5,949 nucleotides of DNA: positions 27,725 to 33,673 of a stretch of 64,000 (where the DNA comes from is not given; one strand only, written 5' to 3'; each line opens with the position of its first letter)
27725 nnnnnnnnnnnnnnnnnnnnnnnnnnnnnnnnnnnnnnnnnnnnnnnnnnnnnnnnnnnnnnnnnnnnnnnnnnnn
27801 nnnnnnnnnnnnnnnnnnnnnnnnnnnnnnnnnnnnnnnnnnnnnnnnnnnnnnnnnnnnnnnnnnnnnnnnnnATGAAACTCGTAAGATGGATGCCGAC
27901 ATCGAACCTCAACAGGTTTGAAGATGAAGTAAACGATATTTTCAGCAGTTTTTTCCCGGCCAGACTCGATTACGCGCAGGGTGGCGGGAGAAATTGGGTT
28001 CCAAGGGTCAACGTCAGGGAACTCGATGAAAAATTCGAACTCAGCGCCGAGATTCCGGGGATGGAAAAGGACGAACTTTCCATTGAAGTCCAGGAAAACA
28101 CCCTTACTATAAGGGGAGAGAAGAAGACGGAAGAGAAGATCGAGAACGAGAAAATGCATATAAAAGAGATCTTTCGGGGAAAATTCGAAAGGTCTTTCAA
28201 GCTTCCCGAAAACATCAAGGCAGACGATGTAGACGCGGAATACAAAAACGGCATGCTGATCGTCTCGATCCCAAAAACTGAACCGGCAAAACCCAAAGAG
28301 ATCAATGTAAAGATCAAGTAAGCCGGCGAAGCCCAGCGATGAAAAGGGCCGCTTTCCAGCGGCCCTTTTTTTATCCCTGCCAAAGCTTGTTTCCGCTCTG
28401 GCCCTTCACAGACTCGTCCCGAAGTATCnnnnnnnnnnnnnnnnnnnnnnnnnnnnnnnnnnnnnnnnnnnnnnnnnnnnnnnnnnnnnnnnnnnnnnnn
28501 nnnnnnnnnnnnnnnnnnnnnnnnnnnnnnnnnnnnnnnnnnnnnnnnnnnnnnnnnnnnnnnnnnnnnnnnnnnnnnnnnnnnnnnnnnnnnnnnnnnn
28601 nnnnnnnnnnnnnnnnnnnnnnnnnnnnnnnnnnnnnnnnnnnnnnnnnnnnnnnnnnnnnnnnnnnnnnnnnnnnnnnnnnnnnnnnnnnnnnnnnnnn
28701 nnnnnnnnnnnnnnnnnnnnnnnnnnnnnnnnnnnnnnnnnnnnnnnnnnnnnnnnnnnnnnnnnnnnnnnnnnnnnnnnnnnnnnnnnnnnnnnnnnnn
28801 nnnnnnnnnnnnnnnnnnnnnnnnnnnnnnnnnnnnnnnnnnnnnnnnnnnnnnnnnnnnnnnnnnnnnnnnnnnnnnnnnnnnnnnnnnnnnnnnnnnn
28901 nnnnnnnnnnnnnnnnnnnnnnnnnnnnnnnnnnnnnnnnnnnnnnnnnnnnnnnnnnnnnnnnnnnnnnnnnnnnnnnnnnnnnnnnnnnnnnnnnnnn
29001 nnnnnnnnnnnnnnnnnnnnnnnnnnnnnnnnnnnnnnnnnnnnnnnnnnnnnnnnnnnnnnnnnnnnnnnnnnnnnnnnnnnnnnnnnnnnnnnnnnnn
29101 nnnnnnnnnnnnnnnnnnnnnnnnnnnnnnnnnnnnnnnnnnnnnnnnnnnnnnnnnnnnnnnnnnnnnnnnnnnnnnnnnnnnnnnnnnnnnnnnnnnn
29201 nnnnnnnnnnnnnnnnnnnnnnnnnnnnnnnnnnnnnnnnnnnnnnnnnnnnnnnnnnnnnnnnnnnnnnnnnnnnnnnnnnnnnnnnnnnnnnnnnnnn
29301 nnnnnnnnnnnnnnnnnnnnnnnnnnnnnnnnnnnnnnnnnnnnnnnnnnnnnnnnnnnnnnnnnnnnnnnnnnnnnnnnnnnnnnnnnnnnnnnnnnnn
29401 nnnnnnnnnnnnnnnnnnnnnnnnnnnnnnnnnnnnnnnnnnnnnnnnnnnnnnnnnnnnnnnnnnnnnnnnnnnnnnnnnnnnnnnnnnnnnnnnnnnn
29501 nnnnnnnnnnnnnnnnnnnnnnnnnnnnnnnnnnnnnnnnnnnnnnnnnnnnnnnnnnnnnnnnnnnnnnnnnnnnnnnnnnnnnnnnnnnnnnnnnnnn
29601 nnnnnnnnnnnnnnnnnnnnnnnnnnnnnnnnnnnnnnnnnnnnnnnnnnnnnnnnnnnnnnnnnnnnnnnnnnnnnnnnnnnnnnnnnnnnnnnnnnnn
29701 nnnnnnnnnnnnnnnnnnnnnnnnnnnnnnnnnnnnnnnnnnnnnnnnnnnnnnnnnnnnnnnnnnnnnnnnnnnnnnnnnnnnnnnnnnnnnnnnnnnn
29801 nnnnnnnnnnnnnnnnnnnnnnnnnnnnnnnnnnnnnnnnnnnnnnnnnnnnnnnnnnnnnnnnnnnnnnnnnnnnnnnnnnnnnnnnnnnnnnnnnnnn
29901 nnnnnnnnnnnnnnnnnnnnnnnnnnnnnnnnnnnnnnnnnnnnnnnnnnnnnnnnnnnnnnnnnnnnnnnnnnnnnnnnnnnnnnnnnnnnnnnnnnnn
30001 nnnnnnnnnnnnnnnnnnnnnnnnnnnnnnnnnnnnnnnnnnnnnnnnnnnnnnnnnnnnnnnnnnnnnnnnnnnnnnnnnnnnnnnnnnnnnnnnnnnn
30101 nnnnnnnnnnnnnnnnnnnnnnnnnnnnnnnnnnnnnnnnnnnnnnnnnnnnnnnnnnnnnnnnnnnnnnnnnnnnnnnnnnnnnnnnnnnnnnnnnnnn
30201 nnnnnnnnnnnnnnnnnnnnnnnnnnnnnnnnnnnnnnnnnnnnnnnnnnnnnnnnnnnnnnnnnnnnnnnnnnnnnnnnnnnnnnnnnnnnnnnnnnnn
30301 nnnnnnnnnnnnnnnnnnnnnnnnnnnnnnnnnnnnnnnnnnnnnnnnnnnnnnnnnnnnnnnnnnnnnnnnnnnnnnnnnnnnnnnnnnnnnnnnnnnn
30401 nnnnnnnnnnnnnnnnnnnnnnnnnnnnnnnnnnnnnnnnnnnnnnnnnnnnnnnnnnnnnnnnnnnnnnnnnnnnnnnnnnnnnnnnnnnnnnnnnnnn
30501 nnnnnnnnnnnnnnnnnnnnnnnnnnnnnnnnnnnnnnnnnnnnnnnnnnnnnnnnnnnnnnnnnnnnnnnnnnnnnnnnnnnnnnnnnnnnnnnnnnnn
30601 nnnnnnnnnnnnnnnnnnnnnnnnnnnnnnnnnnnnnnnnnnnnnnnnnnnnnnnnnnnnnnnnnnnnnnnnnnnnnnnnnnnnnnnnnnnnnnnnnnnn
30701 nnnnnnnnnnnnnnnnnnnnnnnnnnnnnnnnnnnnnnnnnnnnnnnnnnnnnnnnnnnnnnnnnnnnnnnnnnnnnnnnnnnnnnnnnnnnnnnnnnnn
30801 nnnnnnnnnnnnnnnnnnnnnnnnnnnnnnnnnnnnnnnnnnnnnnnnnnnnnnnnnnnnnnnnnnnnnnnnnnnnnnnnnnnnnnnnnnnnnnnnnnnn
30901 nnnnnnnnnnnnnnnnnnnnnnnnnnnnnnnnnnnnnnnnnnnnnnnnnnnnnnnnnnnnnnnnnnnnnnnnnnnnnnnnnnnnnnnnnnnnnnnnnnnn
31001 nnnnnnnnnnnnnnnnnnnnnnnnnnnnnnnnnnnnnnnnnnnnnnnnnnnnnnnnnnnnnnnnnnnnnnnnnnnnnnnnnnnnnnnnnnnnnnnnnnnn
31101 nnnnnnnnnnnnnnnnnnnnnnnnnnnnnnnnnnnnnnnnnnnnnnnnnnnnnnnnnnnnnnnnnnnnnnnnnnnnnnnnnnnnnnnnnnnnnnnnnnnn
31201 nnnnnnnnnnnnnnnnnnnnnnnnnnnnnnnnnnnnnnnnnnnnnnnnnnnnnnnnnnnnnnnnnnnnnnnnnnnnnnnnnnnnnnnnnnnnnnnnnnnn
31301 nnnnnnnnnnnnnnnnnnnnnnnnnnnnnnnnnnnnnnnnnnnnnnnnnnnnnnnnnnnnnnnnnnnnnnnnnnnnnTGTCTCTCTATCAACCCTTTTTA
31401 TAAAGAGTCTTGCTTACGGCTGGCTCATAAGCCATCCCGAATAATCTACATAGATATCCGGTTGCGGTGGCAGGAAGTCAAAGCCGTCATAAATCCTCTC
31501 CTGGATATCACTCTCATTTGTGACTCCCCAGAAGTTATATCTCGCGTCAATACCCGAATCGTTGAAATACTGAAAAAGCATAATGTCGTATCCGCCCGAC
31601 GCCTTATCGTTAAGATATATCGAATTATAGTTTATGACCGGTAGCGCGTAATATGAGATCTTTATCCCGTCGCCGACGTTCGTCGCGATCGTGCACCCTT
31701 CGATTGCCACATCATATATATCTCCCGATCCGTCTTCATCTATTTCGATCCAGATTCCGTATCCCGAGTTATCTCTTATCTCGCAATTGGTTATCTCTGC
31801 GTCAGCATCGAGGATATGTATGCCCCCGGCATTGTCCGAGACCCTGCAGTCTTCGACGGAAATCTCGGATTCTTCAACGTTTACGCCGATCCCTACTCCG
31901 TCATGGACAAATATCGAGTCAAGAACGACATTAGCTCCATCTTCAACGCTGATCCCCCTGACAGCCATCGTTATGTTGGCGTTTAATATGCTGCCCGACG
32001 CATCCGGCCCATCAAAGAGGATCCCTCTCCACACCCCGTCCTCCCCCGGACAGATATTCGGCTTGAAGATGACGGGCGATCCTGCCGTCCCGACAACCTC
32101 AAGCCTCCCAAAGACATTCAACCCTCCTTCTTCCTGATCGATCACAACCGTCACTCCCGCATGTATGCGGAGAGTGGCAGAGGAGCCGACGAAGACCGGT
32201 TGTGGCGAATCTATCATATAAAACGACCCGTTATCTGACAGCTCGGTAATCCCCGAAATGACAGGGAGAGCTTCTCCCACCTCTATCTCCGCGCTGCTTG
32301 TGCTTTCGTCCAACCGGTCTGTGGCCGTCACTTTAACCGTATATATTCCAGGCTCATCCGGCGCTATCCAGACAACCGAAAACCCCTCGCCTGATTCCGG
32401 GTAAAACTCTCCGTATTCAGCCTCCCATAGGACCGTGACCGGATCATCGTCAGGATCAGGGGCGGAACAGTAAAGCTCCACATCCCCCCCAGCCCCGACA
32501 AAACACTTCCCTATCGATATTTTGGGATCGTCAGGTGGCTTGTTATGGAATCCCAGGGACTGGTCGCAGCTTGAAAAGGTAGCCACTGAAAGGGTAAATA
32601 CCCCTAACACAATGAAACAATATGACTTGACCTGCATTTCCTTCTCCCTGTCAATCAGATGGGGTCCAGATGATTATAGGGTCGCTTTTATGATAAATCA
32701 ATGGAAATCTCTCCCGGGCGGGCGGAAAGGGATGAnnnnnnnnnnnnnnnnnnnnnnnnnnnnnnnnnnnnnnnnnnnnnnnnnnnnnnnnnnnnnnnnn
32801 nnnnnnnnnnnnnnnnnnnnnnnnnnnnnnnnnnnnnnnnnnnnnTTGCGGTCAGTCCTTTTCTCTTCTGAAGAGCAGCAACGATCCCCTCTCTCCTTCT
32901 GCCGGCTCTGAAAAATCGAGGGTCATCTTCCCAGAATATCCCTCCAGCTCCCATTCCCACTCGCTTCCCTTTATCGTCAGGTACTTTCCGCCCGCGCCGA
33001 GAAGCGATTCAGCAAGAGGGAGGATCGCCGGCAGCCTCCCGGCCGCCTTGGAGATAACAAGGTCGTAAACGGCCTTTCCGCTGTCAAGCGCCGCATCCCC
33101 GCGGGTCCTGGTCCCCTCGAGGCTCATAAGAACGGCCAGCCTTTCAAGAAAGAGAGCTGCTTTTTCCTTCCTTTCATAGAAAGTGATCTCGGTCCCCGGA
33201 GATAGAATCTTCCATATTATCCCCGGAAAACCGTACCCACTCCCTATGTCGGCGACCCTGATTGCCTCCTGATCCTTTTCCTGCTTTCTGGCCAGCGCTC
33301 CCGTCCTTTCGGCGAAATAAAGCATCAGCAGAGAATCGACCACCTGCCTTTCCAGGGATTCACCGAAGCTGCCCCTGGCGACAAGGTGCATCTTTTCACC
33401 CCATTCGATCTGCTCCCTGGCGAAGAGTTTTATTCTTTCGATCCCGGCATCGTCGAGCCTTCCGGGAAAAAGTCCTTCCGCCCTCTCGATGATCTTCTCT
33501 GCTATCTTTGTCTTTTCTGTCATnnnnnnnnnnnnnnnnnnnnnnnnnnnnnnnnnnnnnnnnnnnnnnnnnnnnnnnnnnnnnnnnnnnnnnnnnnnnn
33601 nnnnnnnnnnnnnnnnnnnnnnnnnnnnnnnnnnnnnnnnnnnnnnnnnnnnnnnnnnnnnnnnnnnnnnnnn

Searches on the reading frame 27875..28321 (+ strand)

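Call 60: search_protein_families(library=pfam, proteins=[window:27875-28321:+])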
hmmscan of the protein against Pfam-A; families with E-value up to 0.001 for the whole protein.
window:27875-28321:+ (148 aa): 2 families
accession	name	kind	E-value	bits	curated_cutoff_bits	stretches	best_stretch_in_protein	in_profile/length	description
PF00011.27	HSP20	-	1.2e-27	96.4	20.8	1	48-147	3-101/102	Hsp20/alpha crystallin family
PF17886.7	ArsA_HSP20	-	2.5e-08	33.8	22.5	1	52-131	2-62/63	HSP20-like domain found in ArsA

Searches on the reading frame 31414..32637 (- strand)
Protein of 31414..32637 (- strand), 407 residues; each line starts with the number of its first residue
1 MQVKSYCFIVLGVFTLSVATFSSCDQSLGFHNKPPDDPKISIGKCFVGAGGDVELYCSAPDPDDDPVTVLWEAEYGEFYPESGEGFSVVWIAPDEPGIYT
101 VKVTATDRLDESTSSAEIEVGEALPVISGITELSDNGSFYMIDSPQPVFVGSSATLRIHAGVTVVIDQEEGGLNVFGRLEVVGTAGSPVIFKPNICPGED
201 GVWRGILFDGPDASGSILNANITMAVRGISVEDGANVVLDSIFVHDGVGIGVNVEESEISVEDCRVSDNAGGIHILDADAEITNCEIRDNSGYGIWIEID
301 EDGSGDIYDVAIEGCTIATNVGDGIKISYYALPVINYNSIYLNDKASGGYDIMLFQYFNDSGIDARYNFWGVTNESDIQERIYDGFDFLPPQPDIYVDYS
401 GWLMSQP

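Call 38: search_protein_families(library=pfam, proteins=[window:31414-32637:-])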
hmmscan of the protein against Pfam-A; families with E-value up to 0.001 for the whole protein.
window:31414-32637:- (407 aa): 3 families
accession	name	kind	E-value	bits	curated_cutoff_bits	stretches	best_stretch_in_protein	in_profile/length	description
PF13229.12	Beta_helix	-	3e-15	56.6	25.9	1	205-345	2-139/158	Right handed beta helix region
PF05048.19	NosD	-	7.8e-08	32.4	23.6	1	220-344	32-168/212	Periplasmic copper-binding protein (NosD)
PF00801.26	PKD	-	1.3e-06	28.7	23.5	1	43-120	7-80/80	PKD domain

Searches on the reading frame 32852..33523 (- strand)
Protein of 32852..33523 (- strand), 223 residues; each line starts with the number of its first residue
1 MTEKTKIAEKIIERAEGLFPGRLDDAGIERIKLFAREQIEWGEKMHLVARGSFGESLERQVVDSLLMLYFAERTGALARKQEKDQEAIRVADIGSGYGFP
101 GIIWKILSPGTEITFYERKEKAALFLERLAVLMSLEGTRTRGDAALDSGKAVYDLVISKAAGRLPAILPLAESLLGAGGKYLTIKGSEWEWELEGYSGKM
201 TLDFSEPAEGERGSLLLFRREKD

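Call 38: search_protein_families(library=pfam, proteins=[window:32852-33523:-])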
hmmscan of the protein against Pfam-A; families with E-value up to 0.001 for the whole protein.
window:32852-33523:- (223 aa): 2 families
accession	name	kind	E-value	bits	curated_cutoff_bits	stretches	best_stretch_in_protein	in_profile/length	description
PF02527.21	GidB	-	5.5e-22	78.4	27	1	29-203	3-166/184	rRNA small subunit methyltransferase G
PF05175.20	MTS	-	0.00038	20.6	23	1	84-158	30-104/170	Methyltransferase small domain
